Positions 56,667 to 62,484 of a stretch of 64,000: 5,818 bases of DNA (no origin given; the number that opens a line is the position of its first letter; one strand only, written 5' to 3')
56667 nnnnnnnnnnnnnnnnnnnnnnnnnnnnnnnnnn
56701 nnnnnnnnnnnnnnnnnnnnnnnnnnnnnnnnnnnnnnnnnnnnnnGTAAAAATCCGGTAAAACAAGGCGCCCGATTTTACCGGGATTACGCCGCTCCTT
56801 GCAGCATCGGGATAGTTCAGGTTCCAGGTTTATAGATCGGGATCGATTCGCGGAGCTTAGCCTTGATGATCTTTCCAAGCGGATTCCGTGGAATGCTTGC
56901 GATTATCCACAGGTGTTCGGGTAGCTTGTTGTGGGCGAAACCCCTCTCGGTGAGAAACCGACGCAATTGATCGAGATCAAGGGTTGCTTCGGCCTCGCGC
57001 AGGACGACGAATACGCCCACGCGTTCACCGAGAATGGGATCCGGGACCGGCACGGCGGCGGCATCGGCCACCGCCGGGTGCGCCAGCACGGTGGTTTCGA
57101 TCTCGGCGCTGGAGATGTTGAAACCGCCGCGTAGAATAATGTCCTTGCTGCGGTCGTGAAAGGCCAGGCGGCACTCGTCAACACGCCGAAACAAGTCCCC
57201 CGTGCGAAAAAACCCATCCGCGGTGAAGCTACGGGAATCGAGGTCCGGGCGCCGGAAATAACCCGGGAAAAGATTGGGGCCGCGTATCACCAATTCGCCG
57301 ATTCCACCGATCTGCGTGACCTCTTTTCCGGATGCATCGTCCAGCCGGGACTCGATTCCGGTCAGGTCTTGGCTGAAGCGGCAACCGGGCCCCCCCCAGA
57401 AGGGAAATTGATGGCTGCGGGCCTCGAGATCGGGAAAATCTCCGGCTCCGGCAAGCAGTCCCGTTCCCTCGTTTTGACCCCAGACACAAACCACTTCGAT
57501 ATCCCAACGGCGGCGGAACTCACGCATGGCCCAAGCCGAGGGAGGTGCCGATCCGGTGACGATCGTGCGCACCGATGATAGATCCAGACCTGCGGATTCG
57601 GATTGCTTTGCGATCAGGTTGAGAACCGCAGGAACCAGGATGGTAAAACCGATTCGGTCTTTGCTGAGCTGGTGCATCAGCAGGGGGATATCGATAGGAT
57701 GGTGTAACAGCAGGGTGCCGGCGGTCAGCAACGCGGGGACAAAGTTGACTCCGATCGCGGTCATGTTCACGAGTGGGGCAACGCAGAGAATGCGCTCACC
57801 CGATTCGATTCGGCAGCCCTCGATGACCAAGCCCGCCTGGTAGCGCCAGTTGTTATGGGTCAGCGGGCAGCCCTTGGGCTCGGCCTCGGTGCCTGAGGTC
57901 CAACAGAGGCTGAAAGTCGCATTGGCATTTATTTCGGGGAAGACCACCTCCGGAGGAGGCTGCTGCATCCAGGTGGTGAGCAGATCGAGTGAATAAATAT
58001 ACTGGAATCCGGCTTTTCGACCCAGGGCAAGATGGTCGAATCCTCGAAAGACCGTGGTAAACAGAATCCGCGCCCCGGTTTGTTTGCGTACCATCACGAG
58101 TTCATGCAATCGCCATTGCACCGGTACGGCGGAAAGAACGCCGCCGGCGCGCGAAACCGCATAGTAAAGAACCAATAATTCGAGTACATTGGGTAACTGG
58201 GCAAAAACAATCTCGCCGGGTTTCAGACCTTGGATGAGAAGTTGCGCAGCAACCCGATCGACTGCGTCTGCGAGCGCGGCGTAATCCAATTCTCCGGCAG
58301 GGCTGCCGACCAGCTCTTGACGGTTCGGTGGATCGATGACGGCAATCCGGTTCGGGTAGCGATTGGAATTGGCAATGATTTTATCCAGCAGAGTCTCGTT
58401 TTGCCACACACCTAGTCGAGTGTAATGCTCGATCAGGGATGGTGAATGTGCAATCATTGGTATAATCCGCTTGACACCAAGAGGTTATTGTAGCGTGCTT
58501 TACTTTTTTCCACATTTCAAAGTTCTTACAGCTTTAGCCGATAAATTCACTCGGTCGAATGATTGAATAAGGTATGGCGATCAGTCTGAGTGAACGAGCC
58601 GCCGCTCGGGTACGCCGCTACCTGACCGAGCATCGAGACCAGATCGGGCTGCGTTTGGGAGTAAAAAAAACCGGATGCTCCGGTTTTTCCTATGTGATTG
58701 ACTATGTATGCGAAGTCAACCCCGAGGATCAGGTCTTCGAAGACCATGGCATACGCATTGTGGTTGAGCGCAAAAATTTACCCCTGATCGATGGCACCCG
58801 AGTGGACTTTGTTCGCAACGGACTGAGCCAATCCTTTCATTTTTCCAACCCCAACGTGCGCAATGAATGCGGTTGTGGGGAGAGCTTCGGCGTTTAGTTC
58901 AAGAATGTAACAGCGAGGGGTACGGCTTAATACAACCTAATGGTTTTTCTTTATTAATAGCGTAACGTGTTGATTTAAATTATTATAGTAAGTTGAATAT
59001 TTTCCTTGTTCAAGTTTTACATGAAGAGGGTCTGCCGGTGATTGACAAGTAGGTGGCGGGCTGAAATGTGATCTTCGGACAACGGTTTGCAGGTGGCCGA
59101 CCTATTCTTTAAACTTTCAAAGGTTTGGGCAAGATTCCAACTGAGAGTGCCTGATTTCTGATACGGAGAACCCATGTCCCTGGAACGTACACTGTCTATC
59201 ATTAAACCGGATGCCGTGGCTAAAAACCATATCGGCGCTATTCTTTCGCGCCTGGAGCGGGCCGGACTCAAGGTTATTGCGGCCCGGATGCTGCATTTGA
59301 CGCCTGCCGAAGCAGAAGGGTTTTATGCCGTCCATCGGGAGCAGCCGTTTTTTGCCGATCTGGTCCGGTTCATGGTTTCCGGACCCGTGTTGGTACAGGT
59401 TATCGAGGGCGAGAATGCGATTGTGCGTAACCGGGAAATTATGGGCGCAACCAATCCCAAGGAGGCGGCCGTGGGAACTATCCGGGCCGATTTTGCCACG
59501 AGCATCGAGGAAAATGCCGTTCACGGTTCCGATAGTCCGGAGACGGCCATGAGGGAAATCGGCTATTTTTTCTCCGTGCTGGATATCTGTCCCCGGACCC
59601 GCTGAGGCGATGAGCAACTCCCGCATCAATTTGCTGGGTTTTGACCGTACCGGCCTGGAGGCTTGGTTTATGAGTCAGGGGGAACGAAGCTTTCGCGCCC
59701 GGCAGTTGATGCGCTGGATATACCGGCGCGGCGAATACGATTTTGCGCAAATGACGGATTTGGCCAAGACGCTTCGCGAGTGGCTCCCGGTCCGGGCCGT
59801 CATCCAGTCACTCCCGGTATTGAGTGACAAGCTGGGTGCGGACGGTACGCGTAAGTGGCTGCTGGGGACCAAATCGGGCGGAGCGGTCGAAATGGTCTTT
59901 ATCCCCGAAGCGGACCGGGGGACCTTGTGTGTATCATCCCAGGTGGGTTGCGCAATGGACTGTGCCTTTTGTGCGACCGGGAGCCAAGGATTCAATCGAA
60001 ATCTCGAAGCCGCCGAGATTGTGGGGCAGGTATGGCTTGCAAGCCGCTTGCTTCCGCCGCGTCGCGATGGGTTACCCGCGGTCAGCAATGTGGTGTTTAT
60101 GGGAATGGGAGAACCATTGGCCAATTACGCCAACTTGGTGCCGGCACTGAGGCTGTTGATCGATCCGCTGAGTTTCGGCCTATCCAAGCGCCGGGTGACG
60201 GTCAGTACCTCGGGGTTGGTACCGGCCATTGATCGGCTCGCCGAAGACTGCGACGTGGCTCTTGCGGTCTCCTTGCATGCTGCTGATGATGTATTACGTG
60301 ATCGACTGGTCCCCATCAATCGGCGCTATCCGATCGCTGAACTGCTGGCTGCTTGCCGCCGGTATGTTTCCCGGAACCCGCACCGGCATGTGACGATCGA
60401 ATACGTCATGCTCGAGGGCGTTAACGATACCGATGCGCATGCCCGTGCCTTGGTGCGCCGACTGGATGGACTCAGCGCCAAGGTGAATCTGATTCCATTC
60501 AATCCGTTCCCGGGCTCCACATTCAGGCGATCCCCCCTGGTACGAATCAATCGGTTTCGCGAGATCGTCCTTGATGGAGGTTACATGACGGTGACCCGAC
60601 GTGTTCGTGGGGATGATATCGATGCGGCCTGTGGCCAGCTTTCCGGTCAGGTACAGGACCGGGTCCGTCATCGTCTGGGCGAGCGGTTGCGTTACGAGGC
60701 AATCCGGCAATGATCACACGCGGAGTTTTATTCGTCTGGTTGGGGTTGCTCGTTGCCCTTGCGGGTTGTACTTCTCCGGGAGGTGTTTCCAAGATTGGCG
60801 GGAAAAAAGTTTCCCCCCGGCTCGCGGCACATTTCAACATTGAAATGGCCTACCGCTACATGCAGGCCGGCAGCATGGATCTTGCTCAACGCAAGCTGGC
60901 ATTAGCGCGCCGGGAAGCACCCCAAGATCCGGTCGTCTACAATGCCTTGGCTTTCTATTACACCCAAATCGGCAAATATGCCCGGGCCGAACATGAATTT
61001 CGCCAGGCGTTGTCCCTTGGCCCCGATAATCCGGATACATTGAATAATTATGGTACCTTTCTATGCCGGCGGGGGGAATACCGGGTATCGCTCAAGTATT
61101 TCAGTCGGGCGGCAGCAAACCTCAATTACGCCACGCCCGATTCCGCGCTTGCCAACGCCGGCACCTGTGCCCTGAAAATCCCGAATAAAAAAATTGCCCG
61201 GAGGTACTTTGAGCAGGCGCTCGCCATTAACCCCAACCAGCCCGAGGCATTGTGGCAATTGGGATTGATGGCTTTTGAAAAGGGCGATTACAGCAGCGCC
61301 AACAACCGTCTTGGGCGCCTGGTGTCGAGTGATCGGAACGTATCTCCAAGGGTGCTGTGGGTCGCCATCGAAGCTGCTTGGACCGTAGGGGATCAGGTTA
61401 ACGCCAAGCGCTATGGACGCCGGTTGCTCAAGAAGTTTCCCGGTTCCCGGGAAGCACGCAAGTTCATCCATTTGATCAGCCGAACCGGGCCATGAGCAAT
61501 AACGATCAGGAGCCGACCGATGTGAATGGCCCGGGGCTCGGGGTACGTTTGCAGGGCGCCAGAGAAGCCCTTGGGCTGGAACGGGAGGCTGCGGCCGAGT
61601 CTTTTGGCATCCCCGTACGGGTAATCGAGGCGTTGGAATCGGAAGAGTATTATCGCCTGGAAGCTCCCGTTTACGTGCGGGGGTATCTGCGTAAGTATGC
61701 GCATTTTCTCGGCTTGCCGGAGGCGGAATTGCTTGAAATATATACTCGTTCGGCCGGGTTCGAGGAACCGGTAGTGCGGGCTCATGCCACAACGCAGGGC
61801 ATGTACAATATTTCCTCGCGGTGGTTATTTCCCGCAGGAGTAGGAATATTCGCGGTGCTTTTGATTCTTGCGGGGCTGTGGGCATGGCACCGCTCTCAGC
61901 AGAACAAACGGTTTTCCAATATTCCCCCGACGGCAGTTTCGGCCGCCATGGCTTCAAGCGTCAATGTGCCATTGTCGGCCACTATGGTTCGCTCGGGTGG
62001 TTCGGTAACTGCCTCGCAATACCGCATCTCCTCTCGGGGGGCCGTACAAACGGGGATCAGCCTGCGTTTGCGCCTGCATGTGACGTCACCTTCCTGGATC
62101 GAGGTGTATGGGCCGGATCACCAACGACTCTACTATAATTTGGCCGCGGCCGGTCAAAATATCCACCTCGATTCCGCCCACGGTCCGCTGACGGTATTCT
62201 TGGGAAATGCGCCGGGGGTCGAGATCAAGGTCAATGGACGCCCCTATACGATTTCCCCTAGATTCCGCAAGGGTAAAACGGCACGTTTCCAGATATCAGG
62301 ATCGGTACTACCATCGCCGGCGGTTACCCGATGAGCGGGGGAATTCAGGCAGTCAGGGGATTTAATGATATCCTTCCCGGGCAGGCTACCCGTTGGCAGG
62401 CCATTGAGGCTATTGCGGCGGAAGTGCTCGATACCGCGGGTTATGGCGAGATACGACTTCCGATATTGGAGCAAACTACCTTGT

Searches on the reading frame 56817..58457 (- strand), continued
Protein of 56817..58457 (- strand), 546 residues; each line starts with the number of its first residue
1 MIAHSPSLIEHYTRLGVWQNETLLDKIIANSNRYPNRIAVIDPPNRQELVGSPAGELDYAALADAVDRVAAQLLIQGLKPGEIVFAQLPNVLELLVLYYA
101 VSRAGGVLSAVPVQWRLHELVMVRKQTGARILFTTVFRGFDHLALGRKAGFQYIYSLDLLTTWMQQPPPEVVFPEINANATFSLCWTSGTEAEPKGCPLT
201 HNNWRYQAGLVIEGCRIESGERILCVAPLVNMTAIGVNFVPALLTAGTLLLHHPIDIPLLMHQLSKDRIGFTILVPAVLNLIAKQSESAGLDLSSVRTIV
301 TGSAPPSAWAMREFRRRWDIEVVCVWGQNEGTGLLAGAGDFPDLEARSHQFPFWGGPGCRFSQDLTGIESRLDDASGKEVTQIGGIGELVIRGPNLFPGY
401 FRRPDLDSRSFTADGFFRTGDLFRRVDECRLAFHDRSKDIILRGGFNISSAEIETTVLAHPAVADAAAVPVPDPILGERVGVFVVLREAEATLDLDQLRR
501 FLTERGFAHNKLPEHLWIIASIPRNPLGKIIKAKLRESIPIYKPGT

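Call 51: search_protein_families(library=pfam, proteins=[L098:4075-5664:-, L160:11724-12893:-, L172:1186-2259:+, L149:2269-3090:+, L164:11280-11696:-, L141:8909-9286:+, L104:4832-5872:+, L117:2931-4088:+, L114:1053-2447:-, L145:2883-4331:+], max_evalue=0.00001)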
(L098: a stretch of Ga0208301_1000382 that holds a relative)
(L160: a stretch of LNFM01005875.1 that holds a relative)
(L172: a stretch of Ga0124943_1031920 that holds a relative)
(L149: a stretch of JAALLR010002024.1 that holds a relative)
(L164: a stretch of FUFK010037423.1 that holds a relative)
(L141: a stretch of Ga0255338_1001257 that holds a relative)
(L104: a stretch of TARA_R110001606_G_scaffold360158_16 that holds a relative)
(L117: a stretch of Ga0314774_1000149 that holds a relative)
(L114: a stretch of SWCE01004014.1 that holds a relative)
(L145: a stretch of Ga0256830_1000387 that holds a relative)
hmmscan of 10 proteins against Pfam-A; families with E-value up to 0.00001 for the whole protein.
L098:4075-5664:- (530 aa): 2 families
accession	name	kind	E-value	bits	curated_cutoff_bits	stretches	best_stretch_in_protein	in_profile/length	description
PF00501.34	AMP-binding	-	1.1e-91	308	29.9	1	22-389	1-384/384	AMP-binding enzyme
PF13193.12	AMP-binding_C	-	7.2e-18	65.7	24.5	1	439-514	1-76/76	AMP-binding enzyme C-terminal domain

L160:11724-12893:- (390 aa): 4 families
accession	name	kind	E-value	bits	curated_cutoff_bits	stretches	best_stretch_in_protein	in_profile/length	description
PF00441.29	Acyl-CoA_dh_1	-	1.8e-46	158.4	22.4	1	240-386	1-147/150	Acyl-CoA dehydrogenase, C-terminal domain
PF02770.24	Acyl-CoA_dh_M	-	8.1e-23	80.9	33.3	1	129-228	1-97/97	Acyl-CoA dehydrogenase, middle domain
PF02771.21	Acyl-CoA_dh_N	-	6e-22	78.6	22.9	1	12-124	1-112/113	Acyl-CoA dehydrogenase, N-terminal domain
PF08028.16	Acyl-CoA_dh_2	-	2.2e-14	54.4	22.7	1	255-369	1-125/134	Acyl-CoA dehydrogenase, C-terminal domain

L172:1186-2259:+ (358 aa): 3 families
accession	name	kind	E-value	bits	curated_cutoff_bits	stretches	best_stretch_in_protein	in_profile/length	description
PF22691.2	Thiolase_C_1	-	3.6e-31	108.3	28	1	217-351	9-139/144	Thiolase C-terminal domain-like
PF00108.29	Thiolase_N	-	3.1e-10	40.3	26.4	1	36-189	72-258/260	Thiolase, N-terminal domain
PF02803.24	Thiolase_C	-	2e-06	27.9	27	1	233-325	28-100/123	Thiolase, C-terminal domain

L149:2269-3090:+ (274 aa): 3 families
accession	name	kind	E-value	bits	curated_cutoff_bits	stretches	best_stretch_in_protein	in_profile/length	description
PF13561.12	adh_short_C2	-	2.7e-52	178.2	27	1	14-274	1-235/236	Enoyl-(Acyl carrier protein) reductase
PF00106.31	adh_short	-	6.2e-50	169.8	26.6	1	8-211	1-193/195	short chain dehydrogenase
PF08659.16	KR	-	4.8e-15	56.4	22.6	1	10-199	3-177/180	KR domain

L164:11280-11696:- (139 aa): 1 family
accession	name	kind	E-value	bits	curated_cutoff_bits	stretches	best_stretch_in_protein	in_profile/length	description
PF01575.25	MaoC_dehydratas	-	9.6e-21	74.1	27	1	22-108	17-105/123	MaoC like domain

L141:8909-9286:+ (126 aa): 2 families
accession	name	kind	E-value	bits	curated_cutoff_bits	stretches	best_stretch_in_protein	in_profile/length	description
PF01796.24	OB_ChsH2_C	-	4.6e-18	65.3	27.1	1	48-110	2-63/65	ChsH2, C-terminal OB-fold domain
PF12172.15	zf-ChsH2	-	2.8e-10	40.2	23.2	1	10-46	1-37/37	ChsH2, rubredoxin-like zinc ribbon domain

L104:4832-5872:+ (347 aa): 2 families
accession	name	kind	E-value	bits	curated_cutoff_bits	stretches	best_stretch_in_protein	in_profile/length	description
PF14399.12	BtrH_N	-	2.2e-45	154.6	29.7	1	16-149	1-134/134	Butirosin biosynthesis protein H, N-terminal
PF16169.10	DUF4872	-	6.3e-43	147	28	1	160-341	1-173/173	Domain of unknown function (DUF4872)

L117:2931-4088:+ (386 aa): 1 family
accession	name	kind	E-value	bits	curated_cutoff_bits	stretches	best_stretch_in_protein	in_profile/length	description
PF03480.18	DctP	-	1.5e-21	77.4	23.4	1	39-327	6-282/286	Bacterial extracellular solute-binding protein, family 7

L114:1053-2447:- (465 aa): 1 family
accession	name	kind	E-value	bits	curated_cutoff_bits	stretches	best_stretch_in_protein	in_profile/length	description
PF03349.22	Toluene_X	-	3.1e-09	36.3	29.7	1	316-454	278-410/421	Outer membrane protein transport protein (OMPP1/FadL/TodX)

L145:2883-4331:+ (483 aa): 3 families
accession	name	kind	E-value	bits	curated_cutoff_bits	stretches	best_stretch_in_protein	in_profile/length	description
PF01796.24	OB_ChsH2_C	-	3.3e-10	40.2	27.1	1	409-461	10-65/65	ChsH2, C-terminal OB-fold domain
PF08541.16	ACP_syn_III_C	-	1.5e-09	38.3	26.6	1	216-295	1-81/90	3-Oxoacyl-[acyl-carrier-protein (ACP)] synthase III C terminal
PF12172.15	zf-ChsH2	-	6.9e-07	29.4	23.2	1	367-389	9-29/37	ChsH2, rubredoxin-like zinc ribbon domain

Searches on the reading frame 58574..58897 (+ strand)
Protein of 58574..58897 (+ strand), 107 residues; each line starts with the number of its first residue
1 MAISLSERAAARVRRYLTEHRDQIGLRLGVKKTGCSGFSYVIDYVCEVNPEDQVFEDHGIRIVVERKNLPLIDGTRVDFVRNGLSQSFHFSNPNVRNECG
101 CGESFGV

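Call 8: search_protein_families(library=ncbifam, proteins=[window:58574-58897:+], max_evalue=0.00001)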
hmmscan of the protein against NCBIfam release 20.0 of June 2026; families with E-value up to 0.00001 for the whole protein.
window:58574-58897:+ (107 aa): 7 families
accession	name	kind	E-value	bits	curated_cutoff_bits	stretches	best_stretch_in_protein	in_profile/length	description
NF007049.0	PRK09502.1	equivalog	8.8e-41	138.4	181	1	1-107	1-107/107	iron-sulfur cluster assembly protein IscA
TIGR02011.1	IscA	equivalog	4.2e-39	133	150.6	1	3-107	1-105/105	iron-sulfur cluster assembly protein IscA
NF007050.0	PRK09504.1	equivalog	4.3e-38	130.1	161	1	3-107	18-122/122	Fe-S cluster assembly scaffold SufA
TIGR01997.1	sufA_proteo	equivalog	1.1e-36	125.3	136.2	1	3-107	3-107/107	Fe-S cluster assembly scaffold SufA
TIGR00049.1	TIGR00049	subfamily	3.4e-33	114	58.8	1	3-106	1-105/106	iron-sulfur cluster assembly accessory protein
NF010147.0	PRK13623.1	equivalog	1.2e-19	70.6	117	1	2-107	9-115/115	iron-sulfur cluster insertion protein ErpA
NF038090.1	IscA_HesB_Se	subfamily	2.3e-11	43.9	85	1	4-102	3-100/101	IscA/HesB family protein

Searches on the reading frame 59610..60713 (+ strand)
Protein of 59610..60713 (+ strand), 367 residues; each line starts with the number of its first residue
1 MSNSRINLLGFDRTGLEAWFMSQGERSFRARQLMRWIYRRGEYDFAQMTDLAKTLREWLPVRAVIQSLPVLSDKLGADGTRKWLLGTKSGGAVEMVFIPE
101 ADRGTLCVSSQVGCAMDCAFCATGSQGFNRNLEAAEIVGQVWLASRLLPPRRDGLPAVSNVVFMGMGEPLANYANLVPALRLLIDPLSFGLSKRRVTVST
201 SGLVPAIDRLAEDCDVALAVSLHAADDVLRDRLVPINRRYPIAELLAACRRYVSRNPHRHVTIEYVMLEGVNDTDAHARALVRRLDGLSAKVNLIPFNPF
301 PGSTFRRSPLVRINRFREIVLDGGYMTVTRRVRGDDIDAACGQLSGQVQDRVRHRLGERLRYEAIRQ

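Call 8: search_protein_families(library=ncbifam, proteins=[window:59610-60713:+], max_evalue=0.00001)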
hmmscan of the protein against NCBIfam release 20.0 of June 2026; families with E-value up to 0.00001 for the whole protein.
window:59610-60713:+ (367 aa): 8 families
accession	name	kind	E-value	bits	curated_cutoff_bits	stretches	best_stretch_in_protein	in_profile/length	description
NF008396.0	PRK11194.1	equivalog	2.3e-136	454.6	633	1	2-365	9-374/379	dual-specificity RNA methyltransferase RlmN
TIGR00048.1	rRNA_mod_RlmN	equivalog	7.5e-128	426.4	290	1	3-353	4-352/355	dual-specificity RNA methyltransferase RlmN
NF011031.0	PRK14461.1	equivalog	3.9e-90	302.6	601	1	5-349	7-366/372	ribosomal RNA large subunit methyltransferase N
NF000424.4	CfrAB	exception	8.3e-63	212.8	530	1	25-345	16-337/338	Cfr family 23S rRNA (adenine(2503)-C(8))-methyltransferase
NF011024.0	PRK14453.1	equivalog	2.7e-62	211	468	1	25-350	20-346/348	23S rRNA (adenine(2503)-C(8))-methyltransferase Cfr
TIGR04432.1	rSAM_Cfr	equivalog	4e-62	210.4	550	1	25-346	18-340/341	Cfr family 23S rRNA (adenine(2503)-C(8))-methyltransferase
NF011040.0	PRK14470.1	equivalog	7e-59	200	441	1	30-347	23-334/338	ribosomal RNA large subunit methyltransferase N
NF011034.0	PRK14464.1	equivalog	1.3e-55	188.6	422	1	48-353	41-335/348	RNA methyltransferase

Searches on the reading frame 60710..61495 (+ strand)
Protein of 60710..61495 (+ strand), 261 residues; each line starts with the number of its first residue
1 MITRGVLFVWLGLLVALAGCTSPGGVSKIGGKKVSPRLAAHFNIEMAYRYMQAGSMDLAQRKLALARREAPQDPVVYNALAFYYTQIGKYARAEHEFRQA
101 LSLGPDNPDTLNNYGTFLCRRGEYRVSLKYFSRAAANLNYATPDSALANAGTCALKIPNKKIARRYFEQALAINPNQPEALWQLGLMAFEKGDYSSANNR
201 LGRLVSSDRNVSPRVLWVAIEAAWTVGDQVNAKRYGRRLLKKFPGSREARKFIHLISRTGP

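Call 8: search_protein_families(library=ncbifam, proteins=[window:60710-61495:+], max_evalue=0.00001)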
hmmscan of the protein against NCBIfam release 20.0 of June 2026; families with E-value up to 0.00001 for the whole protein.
window:60710-61495:+ (261 aa): 17 families
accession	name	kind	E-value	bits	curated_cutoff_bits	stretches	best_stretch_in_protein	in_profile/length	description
TIGR02521.1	type_IV_pilW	equivalog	1.8e-59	201.1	154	1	11-244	3-234/234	type IV pilus biogenesis/stability protein PilW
TIGR02917.1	PEP_TPR_lipo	equivalog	9.9e-20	70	312.2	2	43-137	773-866/899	XrtA/PEP-CTERM system TPR-repeat protein PrsT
NF033762.1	social_mot_Tgl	equivalog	1.7e-11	44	225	1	11-204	10-196/252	social motility TPR repeat lipoprotein Tgl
NF008391.2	PRK11189.1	equivalog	8e-11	42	250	0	39-115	64-140/297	lipoprotein NlpI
NF047371.1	FlcA_CTERM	equivalog_domain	1.1e-10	40.7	300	1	49-140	448-539/646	periplasmic flagellar collar protein FlcA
NF040959.1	MamA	equivalog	8.6e-10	38.4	200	1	34-201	31-196/204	magnetosome protein MamA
NF052415.1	T3SS_chap_SctY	equivalog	8.9e-10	39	70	0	46-109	12-75/106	type III secretion apparatus assembly chaperone SctY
NF033920.0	C39_PA2778_fam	equivalog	1.2e-09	37.9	150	1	43-136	159-252/255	PA2778 family cysteine peptidase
NF008757.0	PRK11788.1-5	equivalog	3.8e-08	32.9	363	0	75-249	108-285/388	lipopolysaccharide assembly protein LapB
TIGR02552.1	LcrH_SycD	equivalog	5.2e-08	32.7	104.8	0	121-208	31-116/136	SycD/LcrH family type III secretion system chaperone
TIGR02795.1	tol_pal_ybgF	equivalog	2.5e-07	31.3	90.1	0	80-179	8-111/119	tol-pal system protein YbgF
TIGR03302.1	OM_YfiO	subfamily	2.7e-07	30.3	81.4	1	7-248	4-238/239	outer membrane protein assembly factor BamD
NF002725.1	PRK02603.1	equivalog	6.9e-07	29.4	143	0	122-199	49-127/173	photosystem I assembly protein Ycf3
NF008520.0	PRK11447.1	equivalog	7.6e-07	27.3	858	0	50-206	279-413/1157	cellulose synthase complex outer membrane protein BcsC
NF047507.1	TPR_BatC_Lepto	exception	1.2e-06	28.2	175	0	87-180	37-132/214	TPR repeat-containing protein BatC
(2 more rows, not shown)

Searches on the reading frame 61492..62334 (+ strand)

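Call 8: search_protein_families(library=ncbifam, proteins=[window:61492-62334:+], max_evalue=0.00001)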
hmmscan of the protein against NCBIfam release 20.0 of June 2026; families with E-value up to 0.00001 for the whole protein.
window:61492-62334:+ (280 aa): 2 families
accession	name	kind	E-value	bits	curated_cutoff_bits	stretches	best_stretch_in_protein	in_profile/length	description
NF008109.0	PRK10856.1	equivalog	4.1e-18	66.2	208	1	15-165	14-168/334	cytoskeleton protein RodZ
NF041534.1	rodZ_Strepcoccus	equivalog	5.2e-10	39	375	1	19-250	9-255/275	cytoskeleton protein RodZ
